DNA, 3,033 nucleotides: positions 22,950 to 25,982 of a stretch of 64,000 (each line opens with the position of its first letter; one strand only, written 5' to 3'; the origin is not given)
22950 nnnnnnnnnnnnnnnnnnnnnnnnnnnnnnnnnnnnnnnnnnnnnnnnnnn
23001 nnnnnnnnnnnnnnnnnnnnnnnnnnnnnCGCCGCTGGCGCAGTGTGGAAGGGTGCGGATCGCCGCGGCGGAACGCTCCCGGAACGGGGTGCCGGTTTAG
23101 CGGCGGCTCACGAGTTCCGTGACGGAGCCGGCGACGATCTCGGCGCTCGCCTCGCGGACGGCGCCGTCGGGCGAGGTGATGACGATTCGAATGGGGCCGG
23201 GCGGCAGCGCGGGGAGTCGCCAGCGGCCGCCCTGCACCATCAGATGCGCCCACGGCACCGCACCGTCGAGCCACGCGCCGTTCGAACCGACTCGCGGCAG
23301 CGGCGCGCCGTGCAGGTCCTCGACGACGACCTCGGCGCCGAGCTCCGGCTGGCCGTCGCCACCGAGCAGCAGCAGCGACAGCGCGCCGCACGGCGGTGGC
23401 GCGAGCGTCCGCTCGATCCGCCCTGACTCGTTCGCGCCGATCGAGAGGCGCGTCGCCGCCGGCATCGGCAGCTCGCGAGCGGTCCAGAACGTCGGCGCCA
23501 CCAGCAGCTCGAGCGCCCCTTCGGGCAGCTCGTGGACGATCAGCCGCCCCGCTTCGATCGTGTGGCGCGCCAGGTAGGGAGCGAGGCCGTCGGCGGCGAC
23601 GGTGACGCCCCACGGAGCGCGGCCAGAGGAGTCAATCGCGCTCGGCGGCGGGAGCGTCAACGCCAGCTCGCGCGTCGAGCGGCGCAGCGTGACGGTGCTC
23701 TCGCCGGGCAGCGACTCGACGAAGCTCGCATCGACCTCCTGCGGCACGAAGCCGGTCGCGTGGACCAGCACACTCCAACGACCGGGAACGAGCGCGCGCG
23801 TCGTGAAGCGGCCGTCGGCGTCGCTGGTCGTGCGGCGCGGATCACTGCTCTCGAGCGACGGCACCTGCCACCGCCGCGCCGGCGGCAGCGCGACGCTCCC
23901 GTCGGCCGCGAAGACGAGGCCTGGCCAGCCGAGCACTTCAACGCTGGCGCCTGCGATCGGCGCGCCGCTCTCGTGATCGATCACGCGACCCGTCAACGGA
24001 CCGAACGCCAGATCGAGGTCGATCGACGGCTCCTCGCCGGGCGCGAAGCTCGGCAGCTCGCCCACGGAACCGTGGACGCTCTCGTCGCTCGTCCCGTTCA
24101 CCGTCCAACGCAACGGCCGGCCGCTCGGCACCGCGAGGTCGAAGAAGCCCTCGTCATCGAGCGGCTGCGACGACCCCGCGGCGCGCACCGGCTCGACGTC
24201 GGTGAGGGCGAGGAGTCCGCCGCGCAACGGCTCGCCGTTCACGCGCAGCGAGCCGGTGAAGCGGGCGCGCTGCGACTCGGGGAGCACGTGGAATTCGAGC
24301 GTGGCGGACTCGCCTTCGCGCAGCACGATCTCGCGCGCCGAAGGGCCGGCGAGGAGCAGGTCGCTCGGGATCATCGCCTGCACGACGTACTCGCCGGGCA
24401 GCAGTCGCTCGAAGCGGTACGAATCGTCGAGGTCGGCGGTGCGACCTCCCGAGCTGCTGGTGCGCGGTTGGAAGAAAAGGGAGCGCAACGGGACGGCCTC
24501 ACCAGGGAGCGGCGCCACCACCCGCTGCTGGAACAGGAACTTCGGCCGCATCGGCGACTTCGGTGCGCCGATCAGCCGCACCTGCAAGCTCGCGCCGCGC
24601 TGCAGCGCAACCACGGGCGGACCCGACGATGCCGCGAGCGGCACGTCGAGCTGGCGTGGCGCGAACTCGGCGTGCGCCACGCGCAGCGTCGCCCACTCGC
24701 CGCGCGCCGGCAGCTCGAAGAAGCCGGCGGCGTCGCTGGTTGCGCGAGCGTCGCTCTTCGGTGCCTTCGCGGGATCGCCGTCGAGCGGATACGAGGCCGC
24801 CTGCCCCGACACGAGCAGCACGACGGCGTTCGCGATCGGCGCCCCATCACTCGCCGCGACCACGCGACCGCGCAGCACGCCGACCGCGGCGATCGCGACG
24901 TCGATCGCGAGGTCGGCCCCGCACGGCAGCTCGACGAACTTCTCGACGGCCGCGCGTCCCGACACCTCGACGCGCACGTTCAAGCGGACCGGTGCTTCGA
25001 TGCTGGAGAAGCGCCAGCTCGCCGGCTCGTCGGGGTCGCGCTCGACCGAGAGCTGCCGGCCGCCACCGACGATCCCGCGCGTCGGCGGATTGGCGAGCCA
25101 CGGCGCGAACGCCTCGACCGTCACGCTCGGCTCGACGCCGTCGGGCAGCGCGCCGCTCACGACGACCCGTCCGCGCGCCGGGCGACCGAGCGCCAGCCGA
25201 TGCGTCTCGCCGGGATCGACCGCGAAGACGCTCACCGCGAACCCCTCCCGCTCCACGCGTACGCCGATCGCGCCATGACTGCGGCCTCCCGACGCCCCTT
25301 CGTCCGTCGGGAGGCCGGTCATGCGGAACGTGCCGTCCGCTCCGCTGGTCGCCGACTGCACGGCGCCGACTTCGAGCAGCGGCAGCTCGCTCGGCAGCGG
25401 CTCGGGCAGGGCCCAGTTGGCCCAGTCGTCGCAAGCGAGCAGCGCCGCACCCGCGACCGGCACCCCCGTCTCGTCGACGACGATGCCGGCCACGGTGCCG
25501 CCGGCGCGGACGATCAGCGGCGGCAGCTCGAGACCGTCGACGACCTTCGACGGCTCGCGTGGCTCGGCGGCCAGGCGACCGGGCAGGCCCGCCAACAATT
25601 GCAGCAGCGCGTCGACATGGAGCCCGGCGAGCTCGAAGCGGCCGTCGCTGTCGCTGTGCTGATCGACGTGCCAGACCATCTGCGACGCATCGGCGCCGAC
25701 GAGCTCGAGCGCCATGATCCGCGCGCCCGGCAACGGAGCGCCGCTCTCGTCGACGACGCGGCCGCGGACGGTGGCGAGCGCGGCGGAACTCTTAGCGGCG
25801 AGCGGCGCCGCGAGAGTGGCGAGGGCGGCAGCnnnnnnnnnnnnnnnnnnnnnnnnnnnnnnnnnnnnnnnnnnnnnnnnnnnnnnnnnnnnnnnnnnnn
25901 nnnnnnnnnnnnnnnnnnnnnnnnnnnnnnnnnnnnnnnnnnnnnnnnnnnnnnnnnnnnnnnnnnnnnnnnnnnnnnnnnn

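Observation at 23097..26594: Three paralogous single-polypeptide ECF-sigma / transmembrane / carboxypeptidase-regulatory-like repeat proteins within 64 kb (1..2525 partial, 23097..26594, 55901..59311)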

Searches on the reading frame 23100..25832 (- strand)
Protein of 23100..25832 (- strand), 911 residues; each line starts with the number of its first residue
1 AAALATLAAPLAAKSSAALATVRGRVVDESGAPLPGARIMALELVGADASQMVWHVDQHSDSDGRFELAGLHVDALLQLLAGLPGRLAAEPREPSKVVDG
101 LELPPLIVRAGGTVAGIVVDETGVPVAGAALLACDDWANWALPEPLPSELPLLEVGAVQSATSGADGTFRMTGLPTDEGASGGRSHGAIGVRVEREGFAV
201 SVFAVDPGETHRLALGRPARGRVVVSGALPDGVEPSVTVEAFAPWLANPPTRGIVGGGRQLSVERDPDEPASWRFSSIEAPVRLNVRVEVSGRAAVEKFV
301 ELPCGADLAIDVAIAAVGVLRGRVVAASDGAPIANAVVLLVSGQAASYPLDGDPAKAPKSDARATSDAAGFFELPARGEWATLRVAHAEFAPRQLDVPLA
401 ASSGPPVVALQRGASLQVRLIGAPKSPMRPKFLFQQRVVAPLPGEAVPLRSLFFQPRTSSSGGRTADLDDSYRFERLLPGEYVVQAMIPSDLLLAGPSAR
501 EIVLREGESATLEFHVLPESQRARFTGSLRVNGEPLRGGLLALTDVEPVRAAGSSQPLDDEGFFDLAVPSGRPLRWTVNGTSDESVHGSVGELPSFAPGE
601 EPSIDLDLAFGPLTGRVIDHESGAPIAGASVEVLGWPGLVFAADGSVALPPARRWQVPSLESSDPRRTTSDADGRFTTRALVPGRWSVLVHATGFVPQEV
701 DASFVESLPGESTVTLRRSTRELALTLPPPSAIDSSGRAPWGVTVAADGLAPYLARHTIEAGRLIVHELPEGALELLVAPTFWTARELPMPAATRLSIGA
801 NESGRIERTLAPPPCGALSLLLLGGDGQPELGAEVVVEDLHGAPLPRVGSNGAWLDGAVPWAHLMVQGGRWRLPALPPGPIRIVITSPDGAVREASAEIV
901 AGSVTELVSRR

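Call 69: predict_structure(alignment_id=A2)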
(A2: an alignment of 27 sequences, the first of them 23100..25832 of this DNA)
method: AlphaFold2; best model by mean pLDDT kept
length: 911 residues; sequences in the alignment: 27
mean_pLDDT: 78.3   pTM: 0.58
mean pLDDT of the five models: 78.3, 77.7, 77.7, 76.8, 74.6
residues with pLDDT >= 90: 289; 70-90: 391; 50-70: 122; < 50: 109
segments of 3 or more residues with pLDDT < 50: 1-16, 138-146, 179-187, 246-258, 446-463, 548-552, 732-739, 784-791, 848-854, 856-868
pLDDT, mean of each block of 10 residues (from residue 1): 30 55 95 95 75 85 96 90 91 84 92 92 91 66 47 84 94 73 46 79 81 87 82 82 54 41 84 86 82 74 85 76 93 94 66 63 91 79 89 82 77 91 73 68 50 40 53 86 80 82 89 91 92 88 67 73 91 84 62 88 89 95 97 82 80 71 77 93 89 94 89 95 86 44 83 87 91 86 43 78 93 76 78 82 67 47 44 75 87 89 78 76
secondary structure, 60 per line:
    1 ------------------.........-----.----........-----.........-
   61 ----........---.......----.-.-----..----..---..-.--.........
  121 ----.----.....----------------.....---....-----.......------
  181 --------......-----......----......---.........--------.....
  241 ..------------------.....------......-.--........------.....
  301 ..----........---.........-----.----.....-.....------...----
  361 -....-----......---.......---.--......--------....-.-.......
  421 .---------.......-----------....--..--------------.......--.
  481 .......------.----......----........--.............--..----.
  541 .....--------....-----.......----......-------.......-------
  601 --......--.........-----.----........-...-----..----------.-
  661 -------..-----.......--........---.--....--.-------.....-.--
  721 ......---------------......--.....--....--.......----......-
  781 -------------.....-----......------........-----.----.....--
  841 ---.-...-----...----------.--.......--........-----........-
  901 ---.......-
elements in order (helices of 4 or more, strands of 3 or more residues): E19-27 E38-45 E51-59 E65-72 E76-82 E112-120 E130-134 H151-155 E159-162 E168-174 E189-194 E200-205 E210-215 E219-227 E236-242 E261-265 E272-277 E282-289 E296-302 E307-314 E318-326 E337-341 H343-347 E362-365 E371-376 E380-386 E393-398 E407-410 E414-421 E431-437 H449-452 E471-477 E480-487 E499-504 E509-516 E522-531 E540-545 E554-557 E563-569 E574-579 E587-593 E603-608 E611-619 E630-637 E639-641 E675-681 E684-691 E698-701 E712-716 E721-726 E742-747 E750-754 E757-760 E763-769 E774-779 E794-798 E804-809 E816-823 E834-838 E846-848 E854-856 E870-876 E879-886 E892-899 E904-910

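Call 71: fold_search(model_id=the predicted structure, library=pdb)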
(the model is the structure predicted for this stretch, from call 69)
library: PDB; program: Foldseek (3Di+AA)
matches with E <= 10: 1433; with E <= 0.001: 162
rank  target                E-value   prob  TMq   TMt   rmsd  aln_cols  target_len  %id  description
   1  6fwv_B                8.6e-14  1.00  0.10  0.16  35.4       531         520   11  The Bacillus anthracis TIE protein (released 2018-08-08)
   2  6fwv_A                1.8e-13  1.00  0.10  0.16  35.6       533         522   11  The Bacillus anthracis TIE protein (released 2018-08-08)
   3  7r5k_10               9.5e-12  0.97  0.08  0.05  66.7      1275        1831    8  Human nuclear pore complex (constricted) (released 2022-06-22)
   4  4oq1                  1.1e-10  1.00  0.14  0.30  18.8       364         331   14  Structure of the Streptococcal ancillary pilin (released 2014-04-23)
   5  6iaa_A                4.0e-10  0.91  0.06  0.07  48.5       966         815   10  hRobo2 ectodomain (released 2019-03-13)
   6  6vjb                  9.5e-10  0.97  0.10  0.07  35.4      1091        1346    9  Crystal structure of a catalytically inactive CXC Chemokine-degrading protease SpyCEP from Streptococcus pyogenes (released 2020-04-15)
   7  7vcr_B                1.8e-09  1.00  0.10  0.17  33.2       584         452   10  Crystal Structure of PitA fragment from pilus islet-2 of Streptococcus oralis (released 2022-06-01)
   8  7vcn_B                2.3e-09  1.00  0.10  0.17  32.9       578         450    9  Crystal Structure of PitA fragment from pilus islet-2 of Streptococcus oralis with Tb-Xo4 (released 2022-07-13)
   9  7vcr_A                1.0e-08  1.00  0.10  0.17  32.1       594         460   11  Crystal Structure of PitA fragment from pilus islet-2 of Streptococcus oralis (released 2022-06-01)
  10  10ps                  1.2e-08  1.00  0.09  0.14  27.3       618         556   10  Crystal structure of SdrD A2-A3-B1-B2 domains from Staphylococcus aureus JH1 (released 2026-02-11)
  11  5xya                  1.2e-08  0.95  0.10  0.08  37.2      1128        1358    8  Crystal structure of a serine protease from Streptococcus species (released 2018-08-08)
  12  4hss_A                2.3e-08  1.00  0.09  0.17  23.0       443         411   12  Structure of the Full-Length Major Pilin SpaD from Corynebacterium diphtheriae (released 2013-11-13)
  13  7w6b                  3.4e-08  1.00  0.10  0.11  33.0       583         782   11  Crystal Structure of PitA from pilus islet-2 of Streptococcus oralis (released 2022-06-01)
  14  3kpt_A                4.9e-08  1.00  0.09  0.21  24.6       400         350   12  Crystal structure of BcpA, the major pilin subunit of Bacillus cereus (released 2009-11-24)
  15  4hss_B                5.4e-08  1.00  0.10  0.19  21.8       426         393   11  Structure of the Full-Length Major Pilin SpaD from Corynebacterium diphtheriae (released 2013-11-13)
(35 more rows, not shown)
